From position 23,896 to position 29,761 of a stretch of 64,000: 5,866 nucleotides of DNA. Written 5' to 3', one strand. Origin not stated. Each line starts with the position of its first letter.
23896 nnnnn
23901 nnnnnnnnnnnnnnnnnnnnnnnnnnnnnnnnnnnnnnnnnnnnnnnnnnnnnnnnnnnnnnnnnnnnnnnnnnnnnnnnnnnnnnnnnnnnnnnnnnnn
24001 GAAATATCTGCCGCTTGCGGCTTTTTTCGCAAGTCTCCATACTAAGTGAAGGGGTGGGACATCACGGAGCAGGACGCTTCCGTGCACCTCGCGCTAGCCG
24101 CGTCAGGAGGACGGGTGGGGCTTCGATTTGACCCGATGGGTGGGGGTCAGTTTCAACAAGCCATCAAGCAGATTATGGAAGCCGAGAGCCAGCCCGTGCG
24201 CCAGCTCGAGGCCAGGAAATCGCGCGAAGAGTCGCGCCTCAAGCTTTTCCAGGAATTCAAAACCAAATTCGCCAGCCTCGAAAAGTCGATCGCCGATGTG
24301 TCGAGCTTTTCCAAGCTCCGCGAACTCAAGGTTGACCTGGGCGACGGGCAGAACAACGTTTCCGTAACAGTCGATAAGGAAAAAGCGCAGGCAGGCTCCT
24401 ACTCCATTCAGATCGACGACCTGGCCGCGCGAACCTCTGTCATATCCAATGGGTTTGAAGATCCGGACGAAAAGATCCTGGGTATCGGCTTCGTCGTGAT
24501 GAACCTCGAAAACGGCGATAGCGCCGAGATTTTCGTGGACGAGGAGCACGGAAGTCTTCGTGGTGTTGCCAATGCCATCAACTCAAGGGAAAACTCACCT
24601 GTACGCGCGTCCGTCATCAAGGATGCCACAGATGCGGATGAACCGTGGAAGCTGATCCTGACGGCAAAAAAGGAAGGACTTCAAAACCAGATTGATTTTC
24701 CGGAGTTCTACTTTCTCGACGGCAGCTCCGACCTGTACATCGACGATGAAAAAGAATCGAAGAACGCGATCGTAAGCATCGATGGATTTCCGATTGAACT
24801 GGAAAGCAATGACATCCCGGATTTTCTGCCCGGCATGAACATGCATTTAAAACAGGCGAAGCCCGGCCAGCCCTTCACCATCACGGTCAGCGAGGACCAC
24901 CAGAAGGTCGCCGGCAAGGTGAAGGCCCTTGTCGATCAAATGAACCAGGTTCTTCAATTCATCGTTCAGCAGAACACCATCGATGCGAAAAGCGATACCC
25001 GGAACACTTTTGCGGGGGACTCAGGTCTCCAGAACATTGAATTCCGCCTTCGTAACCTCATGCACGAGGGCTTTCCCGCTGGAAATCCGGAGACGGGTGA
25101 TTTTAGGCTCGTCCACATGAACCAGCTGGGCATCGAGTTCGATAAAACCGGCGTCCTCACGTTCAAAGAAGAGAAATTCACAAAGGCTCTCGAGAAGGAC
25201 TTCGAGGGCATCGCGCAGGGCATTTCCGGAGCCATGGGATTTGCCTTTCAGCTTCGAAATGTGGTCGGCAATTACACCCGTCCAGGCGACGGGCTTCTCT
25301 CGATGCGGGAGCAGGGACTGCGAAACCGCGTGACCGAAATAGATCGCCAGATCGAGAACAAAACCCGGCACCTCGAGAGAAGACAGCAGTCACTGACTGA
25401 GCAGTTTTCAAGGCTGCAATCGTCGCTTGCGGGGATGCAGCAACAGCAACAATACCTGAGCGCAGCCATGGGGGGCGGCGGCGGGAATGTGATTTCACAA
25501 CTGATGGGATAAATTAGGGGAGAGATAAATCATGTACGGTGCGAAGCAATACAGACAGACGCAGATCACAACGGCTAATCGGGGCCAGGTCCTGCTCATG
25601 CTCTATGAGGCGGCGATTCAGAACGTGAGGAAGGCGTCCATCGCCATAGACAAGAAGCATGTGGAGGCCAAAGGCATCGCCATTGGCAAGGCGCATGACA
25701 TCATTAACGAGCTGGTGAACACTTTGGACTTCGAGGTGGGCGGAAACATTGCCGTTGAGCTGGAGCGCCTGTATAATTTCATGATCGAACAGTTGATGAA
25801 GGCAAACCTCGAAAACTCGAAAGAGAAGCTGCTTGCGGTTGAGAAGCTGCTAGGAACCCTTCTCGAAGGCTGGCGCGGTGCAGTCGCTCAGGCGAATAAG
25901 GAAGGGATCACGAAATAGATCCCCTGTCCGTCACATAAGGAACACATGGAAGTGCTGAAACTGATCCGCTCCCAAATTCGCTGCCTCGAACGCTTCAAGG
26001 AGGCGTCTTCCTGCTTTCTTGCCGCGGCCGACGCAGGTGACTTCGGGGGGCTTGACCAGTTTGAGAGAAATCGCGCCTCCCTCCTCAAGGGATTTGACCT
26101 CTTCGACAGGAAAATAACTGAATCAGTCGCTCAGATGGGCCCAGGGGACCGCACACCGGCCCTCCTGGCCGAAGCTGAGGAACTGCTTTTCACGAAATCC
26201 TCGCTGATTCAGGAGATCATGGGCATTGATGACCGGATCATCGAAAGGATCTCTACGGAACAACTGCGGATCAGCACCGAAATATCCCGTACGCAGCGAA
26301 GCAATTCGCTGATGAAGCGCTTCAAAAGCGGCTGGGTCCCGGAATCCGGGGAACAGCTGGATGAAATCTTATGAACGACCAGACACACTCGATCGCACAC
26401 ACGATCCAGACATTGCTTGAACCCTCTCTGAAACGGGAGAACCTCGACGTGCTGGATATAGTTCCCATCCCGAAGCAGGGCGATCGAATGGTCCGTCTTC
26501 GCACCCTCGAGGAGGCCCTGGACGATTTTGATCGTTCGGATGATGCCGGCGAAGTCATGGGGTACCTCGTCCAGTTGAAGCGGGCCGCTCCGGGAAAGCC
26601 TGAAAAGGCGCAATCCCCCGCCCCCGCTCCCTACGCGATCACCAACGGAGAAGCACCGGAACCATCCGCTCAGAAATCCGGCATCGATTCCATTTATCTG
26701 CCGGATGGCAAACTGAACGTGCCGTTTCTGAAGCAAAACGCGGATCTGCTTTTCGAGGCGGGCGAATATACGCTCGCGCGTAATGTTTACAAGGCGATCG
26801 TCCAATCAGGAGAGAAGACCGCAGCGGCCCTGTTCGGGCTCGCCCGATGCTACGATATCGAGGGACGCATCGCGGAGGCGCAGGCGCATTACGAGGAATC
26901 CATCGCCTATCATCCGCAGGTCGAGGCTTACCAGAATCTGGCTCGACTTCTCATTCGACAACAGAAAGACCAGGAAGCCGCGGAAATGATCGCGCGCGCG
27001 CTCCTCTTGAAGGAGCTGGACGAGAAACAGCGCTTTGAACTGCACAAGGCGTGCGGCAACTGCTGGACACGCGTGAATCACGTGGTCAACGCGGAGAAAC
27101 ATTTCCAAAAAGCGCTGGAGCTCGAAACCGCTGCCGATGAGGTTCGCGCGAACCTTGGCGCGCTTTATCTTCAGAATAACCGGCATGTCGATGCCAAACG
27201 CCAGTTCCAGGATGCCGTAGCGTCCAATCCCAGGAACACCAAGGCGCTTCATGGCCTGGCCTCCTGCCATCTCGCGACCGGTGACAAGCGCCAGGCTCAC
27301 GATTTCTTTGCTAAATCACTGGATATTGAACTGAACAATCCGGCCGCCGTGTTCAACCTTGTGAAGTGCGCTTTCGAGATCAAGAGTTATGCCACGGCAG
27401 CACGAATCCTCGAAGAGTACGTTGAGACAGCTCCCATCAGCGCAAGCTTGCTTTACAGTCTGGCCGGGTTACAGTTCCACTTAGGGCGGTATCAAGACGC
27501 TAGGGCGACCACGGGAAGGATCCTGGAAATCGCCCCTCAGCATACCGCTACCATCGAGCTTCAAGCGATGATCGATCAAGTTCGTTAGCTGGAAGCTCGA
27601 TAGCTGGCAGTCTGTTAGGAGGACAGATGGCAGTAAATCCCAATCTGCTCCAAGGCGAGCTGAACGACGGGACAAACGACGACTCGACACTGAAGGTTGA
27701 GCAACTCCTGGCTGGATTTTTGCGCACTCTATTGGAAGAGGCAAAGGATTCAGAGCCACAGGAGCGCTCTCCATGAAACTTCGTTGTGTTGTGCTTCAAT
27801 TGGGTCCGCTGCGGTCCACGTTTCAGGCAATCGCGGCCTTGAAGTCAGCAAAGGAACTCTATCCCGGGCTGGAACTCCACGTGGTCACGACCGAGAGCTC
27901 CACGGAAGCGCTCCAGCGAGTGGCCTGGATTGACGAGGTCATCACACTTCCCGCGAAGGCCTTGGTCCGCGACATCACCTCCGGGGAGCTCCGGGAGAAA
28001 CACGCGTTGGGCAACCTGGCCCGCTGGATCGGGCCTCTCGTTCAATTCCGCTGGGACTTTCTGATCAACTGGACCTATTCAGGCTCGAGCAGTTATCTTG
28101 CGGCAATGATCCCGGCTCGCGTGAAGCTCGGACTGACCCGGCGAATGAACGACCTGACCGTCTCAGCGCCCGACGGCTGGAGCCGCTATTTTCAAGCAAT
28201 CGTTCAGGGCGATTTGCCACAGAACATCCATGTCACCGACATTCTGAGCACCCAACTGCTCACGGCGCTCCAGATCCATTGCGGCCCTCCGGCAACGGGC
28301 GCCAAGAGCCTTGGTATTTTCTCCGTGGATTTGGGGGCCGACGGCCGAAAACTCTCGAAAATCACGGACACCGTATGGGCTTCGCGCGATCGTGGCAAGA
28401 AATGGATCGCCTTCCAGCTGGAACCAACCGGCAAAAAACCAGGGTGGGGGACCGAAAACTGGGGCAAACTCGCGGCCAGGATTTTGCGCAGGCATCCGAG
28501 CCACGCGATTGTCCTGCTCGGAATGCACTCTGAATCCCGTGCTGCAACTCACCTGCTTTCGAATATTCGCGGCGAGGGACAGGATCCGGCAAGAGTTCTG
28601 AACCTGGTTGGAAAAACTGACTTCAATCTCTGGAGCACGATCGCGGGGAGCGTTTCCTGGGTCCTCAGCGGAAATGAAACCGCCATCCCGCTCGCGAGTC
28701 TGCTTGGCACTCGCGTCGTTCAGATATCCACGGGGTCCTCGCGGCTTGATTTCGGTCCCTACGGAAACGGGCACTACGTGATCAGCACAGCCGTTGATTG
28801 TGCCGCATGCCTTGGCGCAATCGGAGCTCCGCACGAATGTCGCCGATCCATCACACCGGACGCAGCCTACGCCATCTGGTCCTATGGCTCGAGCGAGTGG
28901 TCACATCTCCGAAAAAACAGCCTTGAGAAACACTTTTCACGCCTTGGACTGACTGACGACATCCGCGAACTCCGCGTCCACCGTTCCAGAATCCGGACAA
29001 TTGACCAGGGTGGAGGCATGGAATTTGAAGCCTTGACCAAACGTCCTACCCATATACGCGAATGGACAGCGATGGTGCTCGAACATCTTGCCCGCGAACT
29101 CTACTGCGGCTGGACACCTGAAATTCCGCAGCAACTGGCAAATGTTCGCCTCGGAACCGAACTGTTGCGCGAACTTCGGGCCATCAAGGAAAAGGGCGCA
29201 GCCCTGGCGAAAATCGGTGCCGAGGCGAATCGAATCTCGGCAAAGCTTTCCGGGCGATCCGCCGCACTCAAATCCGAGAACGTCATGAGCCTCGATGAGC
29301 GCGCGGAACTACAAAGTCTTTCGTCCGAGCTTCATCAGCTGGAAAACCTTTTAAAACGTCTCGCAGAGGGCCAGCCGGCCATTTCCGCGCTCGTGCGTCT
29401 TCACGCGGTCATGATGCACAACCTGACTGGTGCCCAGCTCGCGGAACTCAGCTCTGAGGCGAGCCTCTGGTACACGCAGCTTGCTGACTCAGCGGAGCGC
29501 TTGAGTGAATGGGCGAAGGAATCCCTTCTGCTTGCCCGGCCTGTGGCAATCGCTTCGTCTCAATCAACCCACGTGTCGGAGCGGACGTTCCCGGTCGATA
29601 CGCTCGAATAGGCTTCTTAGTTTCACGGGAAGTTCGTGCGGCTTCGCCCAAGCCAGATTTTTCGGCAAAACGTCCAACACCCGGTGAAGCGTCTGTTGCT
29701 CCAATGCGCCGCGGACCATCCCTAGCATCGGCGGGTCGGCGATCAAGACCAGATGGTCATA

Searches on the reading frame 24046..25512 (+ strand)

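Call 93: search_protein_families(library=pfam, proteins=[window:24046-25512:+], max_evalue=0.00001)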
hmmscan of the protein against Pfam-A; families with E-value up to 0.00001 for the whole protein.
window:24046-25512:+ (488 aa): 2 families
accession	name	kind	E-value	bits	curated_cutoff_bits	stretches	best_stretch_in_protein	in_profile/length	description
PF07195.17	FliD_C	-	1e-40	140.1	25.4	1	239-466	2-236/236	Flagellar hook-associated protein 2 C-terminus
PF02465.23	FliD_N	-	3.3e-13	50.5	24.8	1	36-128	5-95/97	Flagellar hook-associated protein 2 N-terminus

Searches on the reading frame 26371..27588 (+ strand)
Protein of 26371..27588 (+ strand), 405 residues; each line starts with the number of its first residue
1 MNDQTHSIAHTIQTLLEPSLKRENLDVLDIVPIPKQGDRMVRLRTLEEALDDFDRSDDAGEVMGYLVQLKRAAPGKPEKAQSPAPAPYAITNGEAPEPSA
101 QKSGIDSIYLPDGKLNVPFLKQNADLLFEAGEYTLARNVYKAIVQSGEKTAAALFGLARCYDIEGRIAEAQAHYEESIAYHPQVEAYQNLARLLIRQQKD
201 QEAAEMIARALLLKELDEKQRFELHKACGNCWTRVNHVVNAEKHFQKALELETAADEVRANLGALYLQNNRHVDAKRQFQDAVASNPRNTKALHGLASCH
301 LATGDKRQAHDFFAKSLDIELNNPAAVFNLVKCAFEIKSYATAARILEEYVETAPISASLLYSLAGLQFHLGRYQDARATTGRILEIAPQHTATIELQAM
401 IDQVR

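Call 93: search_protein_families(library=pfam, proteins=[window:26371-27588:+], max_evalue=0.00001)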
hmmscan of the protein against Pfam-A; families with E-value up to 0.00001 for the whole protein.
window:26371-27588:+ (405 aa): 13 families
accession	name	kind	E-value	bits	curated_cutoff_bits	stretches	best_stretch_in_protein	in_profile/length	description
PF14559.12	TPR_19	-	7.5e-27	93.9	25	2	338-399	5-66/68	Tetratricopeptide repeat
PF07719.23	TPR_2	-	5.7e-25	85.8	27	0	151-183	1-33/34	Tetratricopeptide repeat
PF13432.12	TPR_16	-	2.9e-20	72.8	32.7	0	124-170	4-50/65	Tetratricopeptide repeat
PF13424.12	TPR_12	-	1e-17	64.5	30.1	0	123-179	9-73/77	Tetratricopeptide repeat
PF00515.34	TPR_1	-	8.1e-17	60.7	27.8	0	151-182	1-32/34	Tetratricopeptide repeat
PF13431.12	TPR_17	-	4.5e-15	55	24.4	0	279-310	2-33/34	Tetratricopeptide repeat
PF13428.12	TPR_14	-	1.1e-13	50.8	23.5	0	258-298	3-43/44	Tetratricopeptide repeat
PF13181.12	TPR_8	-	7.9e-13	47.9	25.7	0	152-179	2-29/34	Tetratricopeptide repeat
PF13174.12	TPR_6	-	3.7e-11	43.3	26.3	0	153-183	2-32/33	Tetratricopeptide repeat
PF12895.13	ANAPC3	-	8.3e-11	42.5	27.2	1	283-349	16-81/82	Anaphase-promoting complex, cyclosome, subunit 3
PF25060.1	ARM_TT21_2nd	-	2.6e-09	37.4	27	0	121-207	60-149/270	Tetratricopeptide repeat protein 21 second ARM domain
PF13176.12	TPR_7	-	1.4e-07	31.5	27.9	0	186-218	1-33/36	Tetratricopeptide repeat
PF23914.1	TPR_CcmH_CycH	-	4.1e-07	30.4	42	0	229-317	57-148/158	Cytochrome c-type biogenesis protein H TPR domain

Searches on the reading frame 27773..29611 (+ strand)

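Call 93: search_protein_families(library=pfam, proteins=[window:27773-29611:+], max_evalue=0.00001)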
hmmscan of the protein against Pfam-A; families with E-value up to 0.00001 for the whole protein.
window:27773-29611:+ (612 aa): 1 family
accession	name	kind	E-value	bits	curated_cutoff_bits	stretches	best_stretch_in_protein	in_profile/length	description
PF01075.23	Glyco_transf_9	-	3.3e-06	27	22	0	91-348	10-238/247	Glycosyltransferase family 9 (heptosyltransferase)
